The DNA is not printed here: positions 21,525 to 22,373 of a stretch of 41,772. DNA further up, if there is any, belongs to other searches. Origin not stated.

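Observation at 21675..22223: MM3350 / pRiA4b-ORF3-like gene of unknown function in the cas4 slot, butted against cas1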

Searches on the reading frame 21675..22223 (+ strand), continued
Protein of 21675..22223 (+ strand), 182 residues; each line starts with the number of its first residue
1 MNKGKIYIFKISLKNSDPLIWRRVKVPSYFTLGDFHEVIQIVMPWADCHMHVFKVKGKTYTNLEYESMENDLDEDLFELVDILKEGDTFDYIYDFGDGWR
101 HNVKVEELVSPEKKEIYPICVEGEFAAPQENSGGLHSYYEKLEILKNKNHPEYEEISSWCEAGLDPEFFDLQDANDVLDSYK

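Call 59: search_dna_similar(query=window:21675-22220:+, collection=plasmids, mode=protein, max_evalue=0.00001, max_rows=40, rows=spread)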
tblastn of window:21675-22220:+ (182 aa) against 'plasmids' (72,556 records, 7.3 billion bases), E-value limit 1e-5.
Records with a match: 2833; places in all: 3193; records where one place covers at least 80% of the query: 748.
Best place of each record, by identity: <60% 2833.
By first word of the organism name: Klebsiella 893; Escherichia 554; Salmonella 169; Xanthomonas 164; Enterobacter 112; Sinorhizobium 87; Pseudosulfitobacter 72; Rhizobium 70; Citrobacter 66; Serratia 55; and 109 more.
By predicted mobility (MOB-suite, as given by PLSDB): conjugative 1917; non-mobilizable 529; mobilizable 387.
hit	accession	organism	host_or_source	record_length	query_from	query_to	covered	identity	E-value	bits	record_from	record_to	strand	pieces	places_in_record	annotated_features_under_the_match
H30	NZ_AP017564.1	Pseudanabaena sp. ABRG5-3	-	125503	6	182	97%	40.6%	6e-36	139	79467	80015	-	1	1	plasmid pRiA4b ORF-3 family protein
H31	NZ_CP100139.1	Burkholderia glumae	cell culture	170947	7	182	91%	36.7%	4e-20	122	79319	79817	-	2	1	none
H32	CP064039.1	Vibrio parahaemolyticus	seawater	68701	1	162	89%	36.1%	1e-24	106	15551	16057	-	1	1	plasmid pRiA4b ORF-3 family protein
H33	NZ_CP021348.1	Acinetobacter baumannii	Homo sapiens,blood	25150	5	173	93%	33.3%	8e-24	104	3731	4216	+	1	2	plasmid pRiA4b ORF-3 family protein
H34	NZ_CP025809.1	Sulfitobacter sp. SK025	Marine surface water,North Sea (surface ...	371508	4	175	95%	32.2%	2e-23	103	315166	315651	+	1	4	plasmid pRiA4b ORF-3 family protein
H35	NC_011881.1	Pseudarthrobacter chlorophenolicus A6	-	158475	4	178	96%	30.7%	2e-19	92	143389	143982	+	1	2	plasmid pRiA4b ORF-3 family protein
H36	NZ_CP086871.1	Pseudosulfitobacter pseudonitzschiae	Skeletonema costatum,The surface ...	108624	4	179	97%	29.9%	4e-21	97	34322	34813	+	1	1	plasmid pRiA4b ORF-3 family protein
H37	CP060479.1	Xanthomonas citri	Citrus,Cell culture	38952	2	181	99%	28.9%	3e-20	94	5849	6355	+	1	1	plasmid pRiA4b ORF-3 family protein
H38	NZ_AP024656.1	Arthrobacter sp. NicSoilB8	-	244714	10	178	93%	29.9%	6e-16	82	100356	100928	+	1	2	plasmid pRiA4b ORF-3 family protein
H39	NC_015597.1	Sinorhizobium meliloti AK83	-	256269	10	178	93%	29.1%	3e-16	82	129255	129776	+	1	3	plasmid pRiA4b ORF-3 family protein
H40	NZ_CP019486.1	Sinorhizobium meliloti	alfalfa,single cell,nitrogen fixing ...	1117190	17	178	89%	28.7%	4e-16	82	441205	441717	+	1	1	record has no annotation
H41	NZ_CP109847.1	Providencia rettgeri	Homo sapiens,urine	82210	3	124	67%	33.1%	3e-11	68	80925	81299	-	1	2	plasmid pRiA4b ORF-3 family protein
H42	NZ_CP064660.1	Enterobacter hormaechei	Homo sapiens,blood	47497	5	124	66%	32.0%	6e-15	79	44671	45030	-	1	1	none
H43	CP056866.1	Escherichia coli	culture,Freshwater sample from ...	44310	5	124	66%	32.0%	6e-15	79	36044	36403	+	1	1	plasmid pRiA4b ORF-3 family protein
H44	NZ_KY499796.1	Klebsiella pneumoniae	-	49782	5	124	66%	32.0%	6e-15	79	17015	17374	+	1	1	plasmid pRiA4b ORF-3 family protein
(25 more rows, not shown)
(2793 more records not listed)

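Call 60: get_annotated_region(hit=H44, flank=6000)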
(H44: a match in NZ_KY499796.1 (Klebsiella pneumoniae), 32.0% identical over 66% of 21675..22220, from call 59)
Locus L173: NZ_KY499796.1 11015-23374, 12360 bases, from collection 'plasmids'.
description: Klebsiella pneumoniae strain IN03-01 plasmid pIN03-01, complete sequence
organism: Klebsiella pneumoniae (NCBI taxid 573)
taxonomy: Bacteria; Pseudomonadota; Gammaproteobacteria; Enterobacterales; Enterobacteriaceae; Klebsiella; Klebsiella pneumoniae
host: -; source: -; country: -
typing (MOB-suite, as given by PLSDB): conjugative; replicon IncX3,IncX3; relaxase MOBP; mating-pair formation MPF_T
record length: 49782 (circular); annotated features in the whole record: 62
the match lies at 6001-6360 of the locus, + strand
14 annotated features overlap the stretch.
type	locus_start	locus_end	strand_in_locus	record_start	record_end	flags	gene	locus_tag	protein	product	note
CDS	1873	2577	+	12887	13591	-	-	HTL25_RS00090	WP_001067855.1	IS6-like element IS26 family transposase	GO:0006313 - DNA transposition [Evidence IEA]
predicted_resistance_gene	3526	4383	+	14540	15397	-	aac(3)-IId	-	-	aminoglycoside N-acetyltransferase AAC(3)-IId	predicted by amrfinderplus; class AMINOGLYCOSIDE; identity 100.0%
CDS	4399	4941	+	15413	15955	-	-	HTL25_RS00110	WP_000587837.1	AAA family ATPase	-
CDS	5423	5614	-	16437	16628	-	-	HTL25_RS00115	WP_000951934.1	hypothetical protein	-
CDS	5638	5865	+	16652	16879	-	-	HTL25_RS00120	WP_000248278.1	hypothetical protein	-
CDS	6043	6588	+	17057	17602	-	-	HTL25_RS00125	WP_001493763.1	plasmid pRiA4b ORF-3 family protein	-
CDS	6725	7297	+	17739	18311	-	-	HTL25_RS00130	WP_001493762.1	recombinase family protein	GO:0006310 - DNA recombination [Evidence IEA]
CDS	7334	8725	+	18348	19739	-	-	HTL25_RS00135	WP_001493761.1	ISKra4-like element ISKpn19 family transposase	GO:0006313 - DNA transposition [Evidence IEA]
CDS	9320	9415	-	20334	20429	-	dqlB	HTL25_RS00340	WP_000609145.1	DinQ-like type I toxin DqlB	-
CDS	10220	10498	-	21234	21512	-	-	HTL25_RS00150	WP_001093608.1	hypothetical protein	-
CDS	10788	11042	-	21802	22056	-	-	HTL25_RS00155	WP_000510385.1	hypothetical protein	-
CDS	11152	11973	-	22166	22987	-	-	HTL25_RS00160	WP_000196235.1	SprT-like domain-containing protein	-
CDS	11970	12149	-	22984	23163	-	-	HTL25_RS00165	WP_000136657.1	hypothetical protein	-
CDS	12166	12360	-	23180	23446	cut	-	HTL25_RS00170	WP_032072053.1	hypothetical protein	-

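Call 61: get_annotated_region(hit=H3, flank=5000)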
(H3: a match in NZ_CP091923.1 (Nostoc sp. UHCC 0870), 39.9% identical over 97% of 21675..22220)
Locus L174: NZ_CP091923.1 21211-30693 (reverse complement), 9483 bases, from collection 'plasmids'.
description: Nostoc sp. UHCC 0870 plasmid unnamed10, complete sequence
organism: Nostoc sp. UHCC 0870 (NCBI taxid 2914041)
taxonomy: Bacteria; Cyanobacteriota; Cyanophyceae; Nostocales; Nostocaceae; Nostoc; Nostoc sp. UHCC 0870
host: -; source: cell culture,Brackish water, Varlaxudden, Baltic Sea; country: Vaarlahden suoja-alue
typing (MOB-suite, as given by PLSDB): mobilizable; replicon rep_cluster_1665; relaxase MOBP
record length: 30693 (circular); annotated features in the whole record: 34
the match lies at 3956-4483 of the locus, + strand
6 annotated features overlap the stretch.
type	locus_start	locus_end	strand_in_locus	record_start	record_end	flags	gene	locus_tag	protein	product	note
CDS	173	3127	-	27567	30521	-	-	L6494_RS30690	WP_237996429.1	Tn3 family transposase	-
CDS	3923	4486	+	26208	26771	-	-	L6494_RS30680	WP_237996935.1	plasmid pRiA4b ORF-3 family protein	-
CDS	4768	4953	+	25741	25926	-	-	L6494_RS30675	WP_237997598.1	plasmid partition protein ParG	-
CDS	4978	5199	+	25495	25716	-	-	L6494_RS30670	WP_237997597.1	hypothetical protein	-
CDS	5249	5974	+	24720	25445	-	-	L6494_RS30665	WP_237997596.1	hypothetical protein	-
CDS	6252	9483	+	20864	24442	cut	-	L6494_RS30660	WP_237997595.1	PriCT-2 domain-containing protein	-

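Call 66: fold_search(model_id=the predicted structure, library=viral)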
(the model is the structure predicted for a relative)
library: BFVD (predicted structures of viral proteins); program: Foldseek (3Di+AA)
matches with E <= 10: 294; with E <= 0.001: 2
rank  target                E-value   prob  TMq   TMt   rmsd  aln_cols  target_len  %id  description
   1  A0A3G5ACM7            2.6e-05  1.00  0.47  0.36   4.5       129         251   16  Uncharacterized protein [Hyperionvirus sp.]
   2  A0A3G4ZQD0            8.8e-05  1.00  0.48  0.28   3.4       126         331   15  Uncharacterized protein [Barrevirus sp.]
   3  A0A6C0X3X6            2.4e-02  0.08  0.14  0.08  26.2       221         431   10  (no name in the UniProt tables at hand)
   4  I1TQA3                3.2e-01  0.04  0.14  0.12  16.9       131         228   13  (no name in the UniProt tables at hand)
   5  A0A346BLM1            3.4e-01  0.06  0.14  0.05  15.1       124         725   15  (no name in the UniProt tables at hand)
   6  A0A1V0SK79            3.6e-01  0.03  0.14  0.12  16.4       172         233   10  Uncharacterized protein [Klosneuvirus KNV1]
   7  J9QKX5                4.3e-01  0.10  0.13  0.19  11.8        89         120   15  Uncharacterized protein [Pectobacterium phage My1]
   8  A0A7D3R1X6            4.6e-01  0.04  0.14  0.12  14.0       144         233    9  Uncharacterized protein [Fadolivirus FV1/VV64]
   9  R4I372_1              5.5e-01  0.09  0.22  0.08   8.7       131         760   13  Envelopment polyprotein [Saint-Floris virus]
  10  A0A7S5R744            5.8e-01  0.08  0.18  0.06  13.5       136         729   10  (no name in the UniProt tables at hand)
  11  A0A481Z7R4            6.5e-01  0.06  0.20  0.24  18.8       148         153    8  Uncharacterized protein [Pithovirus LCPAC302]
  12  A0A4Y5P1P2            6.9e-01  0.08  0.17  0.23  12.8       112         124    8  Uncharacterized protein [Pantoea phage vB_PagS_AAS21]
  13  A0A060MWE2            6.9e-01  0.02  0.14  0.10  18.2       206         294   11  Ser/thr-rich glycoprotein ORF-Q [Elephant endotheliotropic herpesvirus 1B]
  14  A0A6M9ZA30            7.3e-01  0.02  0.13  0.06  21.0       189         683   12  (no name in the UniProt tables at hand)
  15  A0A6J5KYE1            7.8e-01  0.41  0.27  0.26   6.9       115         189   17  Uncharacterized protein [uncultured Caudovirales phage]
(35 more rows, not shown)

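Call 67: search_protein_representatives(protein=window:21675-22220:+)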
Query: 182 residues. Proteins with E-value up to 0.001 (for the whole library): 14840; up to 1e-10: 7623; up to 1e-30: 425. The best 150 are listed.
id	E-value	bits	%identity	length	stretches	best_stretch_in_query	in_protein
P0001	4.2e-122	421.4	100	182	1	1-182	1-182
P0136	6.3e-67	241.4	37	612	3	5-169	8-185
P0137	1.3e-65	237.2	42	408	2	5-177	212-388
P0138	5.3e-65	235.2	39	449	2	6-179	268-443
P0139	7.6e-57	208.6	35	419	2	6-176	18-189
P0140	5.3e-55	202.5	37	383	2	5-179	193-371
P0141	5.0e-49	183.0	38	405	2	5-161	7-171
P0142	6.4e-48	179.4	38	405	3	78-177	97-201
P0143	2.4e-46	174.3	34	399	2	6-175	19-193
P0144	2.0e-45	171.3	38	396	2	6-170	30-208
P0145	1.1e-44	168.9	35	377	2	17-162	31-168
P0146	7.9e-42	159.6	43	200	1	5-178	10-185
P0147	8.5e-42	159.5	44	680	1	5-178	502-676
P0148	1.1e-41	159.1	45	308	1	3-178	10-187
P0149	7.0e-41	156.5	51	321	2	70-178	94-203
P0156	6.1e-40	153.4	44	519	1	3-176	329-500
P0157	1.6e-39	152.0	42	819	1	6-178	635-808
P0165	1.2e-38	149.2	44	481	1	5-178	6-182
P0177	6.0e-38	146.9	43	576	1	5-177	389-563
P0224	1.4e-35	139.2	40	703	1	4-176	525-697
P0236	3.1e-35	138.1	47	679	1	4-179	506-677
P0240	4.4e-35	137.6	43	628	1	5-181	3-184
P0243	5.7e-35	137.2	41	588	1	1-178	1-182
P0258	1.3e-34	136.1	36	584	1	5-178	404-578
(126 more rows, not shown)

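Call 68: search_protein_families(library=pfam, proteins=[P0147, P0157, P0224, P0236, P0177, P0240, P0243, P0165, P0156, P0258], max_evalue=0.001)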
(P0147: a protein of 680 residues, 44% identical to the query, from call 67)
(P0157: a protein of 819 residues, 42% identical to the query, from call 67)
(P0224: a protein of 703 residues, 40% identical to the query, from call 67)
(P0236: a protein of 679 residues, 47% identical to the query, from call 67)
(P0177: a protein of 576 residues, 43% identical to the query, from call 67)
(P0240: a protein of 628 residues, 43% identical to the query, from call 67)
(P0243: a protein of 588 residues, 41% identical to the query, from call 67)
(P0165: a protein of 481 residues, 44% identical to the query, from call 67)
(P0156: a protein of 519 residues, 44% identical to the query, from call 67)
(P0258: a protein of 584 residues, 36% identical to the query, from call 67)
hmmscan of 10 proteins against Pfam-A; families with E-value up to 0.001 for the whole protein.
P0147 (680 aa): 1 family
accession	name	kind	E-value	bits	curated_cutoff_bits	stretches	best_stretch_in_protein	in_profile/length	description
PF07929.16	PRiA4_ORF3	-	4.2e-69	232.1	26.6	1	503-669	2-171/173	Plasmid pRiA4b ORF-3-like protein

P0157 (819 aa): 2 families
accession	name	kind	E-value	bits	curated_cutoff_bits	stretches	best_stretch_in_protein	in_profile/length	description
PF07929.16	PRiA4_ORF3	-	8.4e-67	224.6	26.6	1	635-803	2-173/173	Plasmid pRiA4b ORF-3-like protein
PF19935.4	DUF6398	-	7.8e-12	45.9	27.2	1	477-558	1-82/106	Domain of unknown function (DUF6398)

P0224 (703 aa): 1 family
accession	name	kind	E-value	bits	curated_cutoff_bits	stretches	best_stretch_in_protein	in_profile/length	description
PF07929.16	PRiA4_ORF3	-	3.3e-66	222.7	26.6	1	526-693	1-172/173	Plasmid pRiA4b ORF-3-like protein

P0236 (679 aa): 1 family
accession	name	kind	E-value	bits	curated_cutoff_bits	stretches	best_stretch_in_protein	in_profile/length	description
PF07929.16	PRiA4_ORF3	-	2.3e-56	190.7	26.6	1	507-670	1-172/173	Plasmid pRiA4b ORF-3-like protein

P0177 (576 aa): 1 family
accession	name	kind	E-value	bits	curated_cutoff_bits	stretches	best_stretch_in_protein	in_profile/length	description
PF07929.16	PRiA4_ORF3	-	3.9e-64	216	26.6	1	390-557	2-171/173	Plasmid pRiA4b ORF-3-like protein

P0240 (628 aa): 2 families
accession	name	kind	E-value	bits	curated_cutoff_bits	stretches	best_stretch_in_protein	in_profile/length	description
PF07929.16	PRiA4_ORF3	-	1e-66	224.4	26.6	1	4-175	2-172/173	Plasmid pRiA4b ORF-3-like protein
PF02810.21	SEC-C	-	1.9e-10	40.8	20.4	1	607-624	1-18/19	SEC-C motif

P0243 (588 aa): 3 families
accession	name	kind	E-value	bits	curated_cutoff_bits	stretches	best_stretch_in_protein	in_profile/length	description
PF07929.16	PRiA4_ORF3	-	6.4e-58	195.7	26.6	1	6-177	2-173/173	Plasmid pRiA4b ORF-3-like protein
PF23988.1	DUF7309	-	9.1e-44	149.3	27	1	258-419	3-166/170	Domain of unknown function (DUF7309)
PF22007.2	DUF6930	-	5.2e-17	62.7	27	1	459-572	5-119/123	Domain of unknown function (DUF6930)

P0165 (481 aa): 2 families
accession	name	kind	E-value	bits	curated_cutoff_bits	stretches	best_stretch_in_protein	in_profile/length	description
PF07929.16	PRiA4_ORF3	-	1e-69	234.1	26.6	1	7-176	2-172/173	Plasmid pRiA4b ORF-3-like protein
PF06685.17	DUF1186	-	6.6e-56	190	22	1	194-434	6-246/247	Protein of unknown function (DUF1186)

P0156 (519 aa): 1 family
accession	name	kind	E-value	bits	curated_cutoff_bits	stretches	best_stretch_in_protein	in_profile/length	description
PF07929.16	PRiA4_ORF3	-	1.4e-64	217.4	26.6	1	332-496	2-172/173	Plasmid pRiA4b ORF-3-like protein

P0258 (584 aa): 3 families
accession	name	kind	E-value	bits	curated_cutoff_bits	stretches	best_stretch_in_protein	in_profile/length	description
PF07929.16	PRiA4_ORF3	-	2.1e-72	242.9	26.6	1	404-573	1-173/173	Plasmid pRiA4b ORF-3-like protein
PF23988.1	DUF7309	-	5.8e-52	175.9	27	1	10-179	1-170/170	Domain of unknown function (DUF7309)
PF22007.2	DUF6930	-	4.5e-20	72.5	27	1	214-337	2-122/123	Domain of unknown function (DUF6930)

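Call 70: search_protein_families(library=pfam, proteins=[L102:2277-4046:+, L102:4425-4949:+, L102:4950-5693:+, L009:19673-20053:+], max_evalue=0.05)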
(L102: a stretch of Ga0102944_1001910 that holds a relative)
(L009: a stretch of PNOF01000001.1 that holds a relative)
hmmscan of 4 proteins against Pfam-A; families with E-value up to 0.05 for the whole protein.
L102:2277-4046:+ (589 aa): 2 families
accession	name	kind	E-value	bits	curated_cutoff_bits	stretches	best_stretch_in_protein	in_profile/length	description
PF21810.3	DUF6880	-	2.8e-22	79.8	27.3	1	123-418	15-322/472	Family of unknown function (DUF6880)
PF04434.22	SWIM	-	7.7e-06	25.8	19.6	1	59-91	1-33/38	SWIM zinc finger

L102:4425-4949:+ (174 aa): 0 families

L102:4950-5693:+ (247 aa): 0 families

L009:19673-20053:+ (126 aa): 1 family
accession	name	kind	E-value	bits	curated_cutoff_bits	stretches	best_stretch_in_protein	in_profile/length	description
PF09827.14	CRISPR_Cas2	-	1.1e-26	93.3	23.8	1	31-108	1-73/74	CRISPR associated protein Cas2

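Call 72: search_protein_families(library=padloc, alignment_id=A3, max_evalue=0.00001)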
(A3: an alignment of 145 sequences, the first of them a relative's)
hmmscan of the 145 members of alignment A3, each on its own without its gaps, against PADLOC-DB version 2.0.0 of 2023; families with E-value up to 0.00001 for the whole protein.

A. member 1, L008:3564-4943:+ (460 aa): 0 families

B. families by the number of members that match (of 145 scanned): 271 families (the first 25 are shown)
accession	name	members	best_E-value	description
PDLC04788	PDC-S01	4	8e-183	-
PDLC04790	PDC-S01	4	5.3e-132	-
PDLC04786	PDC-S01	4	5.2e-99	-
PDLC04792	PDC-S01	4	1.4e-65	-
PDLC04789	PDC-S01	4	8.9e-56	-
PDLC04791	PDC-S01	4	2.5e-28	-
PDLC04787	PDC-S01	4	5.7e-27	-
PDLC01766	Cas3c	3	9.8e-59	-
PDLC01652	WYL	3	3e-35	"CAS-I,CAS-II,CAS-III,CAS-IV,CAS-V,CAS-VI; associated_signaling"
PDLC04134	mad2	2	2.4e-28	mads_2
PDLC03335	MTase_II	2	7.2e-21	Type II methyltransferase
PDLC03248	MTase_II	2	1.3e-15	Type II methyltransferase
PDLC03226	MTase_II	2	1.1e-13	Type II methyltransferase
PDLC03348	MTase_II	2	3.6e-13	Type II methyltransferase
PDLC03267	MTase_II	2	2.9e-11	Type II methyltransferase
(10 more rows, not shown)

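Call 94: find_related_loci(query=A1, collection=viral_contigs, flank=10000)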
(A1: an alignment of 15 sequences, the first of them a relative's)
Query A1 (182 aa) in viral_contigs; peptide patterns used: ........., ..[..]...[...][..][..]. (x = any residue, [..] = any of these).
204 stretches matched a pattern; 196 encode a relative of the query (tblastn E <= 1e-3); the best 80 are kept; 80 distinct loci.
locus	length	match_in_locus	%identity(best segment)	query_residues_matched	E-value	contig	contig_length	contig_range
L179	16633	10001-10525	43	1-175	5e-36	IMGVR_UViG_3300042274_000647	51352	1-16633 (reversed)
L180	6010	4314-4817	42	10-175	7e-36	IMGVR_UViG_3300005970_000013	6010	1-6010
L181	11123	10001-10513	38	6-175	2e-34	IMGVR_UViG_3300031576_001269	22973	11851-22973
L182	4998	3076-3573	40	9-170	1e-33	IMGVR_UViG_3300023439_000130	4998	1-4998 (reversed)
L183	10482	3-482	39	20-178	2e-32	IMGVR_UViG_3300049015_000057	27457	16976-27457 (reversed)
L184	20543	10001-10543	37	6-179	4e-32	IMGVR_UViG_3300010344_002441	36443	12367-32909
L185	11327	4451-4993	36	6-179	4e-32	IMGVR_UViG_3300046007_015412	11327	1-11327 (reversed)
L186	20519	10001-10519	37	10-175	8e-32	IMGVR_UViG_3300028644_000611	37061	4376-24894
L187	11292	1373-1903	37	6-175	1e-31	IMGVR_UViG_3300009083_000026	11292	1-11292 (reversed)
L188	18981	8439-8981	36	6-179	2e-31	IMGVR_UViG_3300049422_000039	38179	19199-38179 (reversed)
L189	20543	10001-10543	36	6-179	2e-31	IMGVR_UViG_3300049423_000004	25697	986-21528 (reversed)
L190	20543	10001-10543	35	6-179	6e-30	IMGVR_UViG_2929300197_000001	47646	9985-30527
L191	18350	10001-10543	36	6-179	2e-31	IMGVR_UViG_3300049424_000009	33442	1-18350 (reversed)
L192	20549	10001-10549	35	3-178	2e-30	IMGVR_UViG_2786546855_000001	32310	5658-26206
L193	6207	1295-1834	36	7-179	1e-30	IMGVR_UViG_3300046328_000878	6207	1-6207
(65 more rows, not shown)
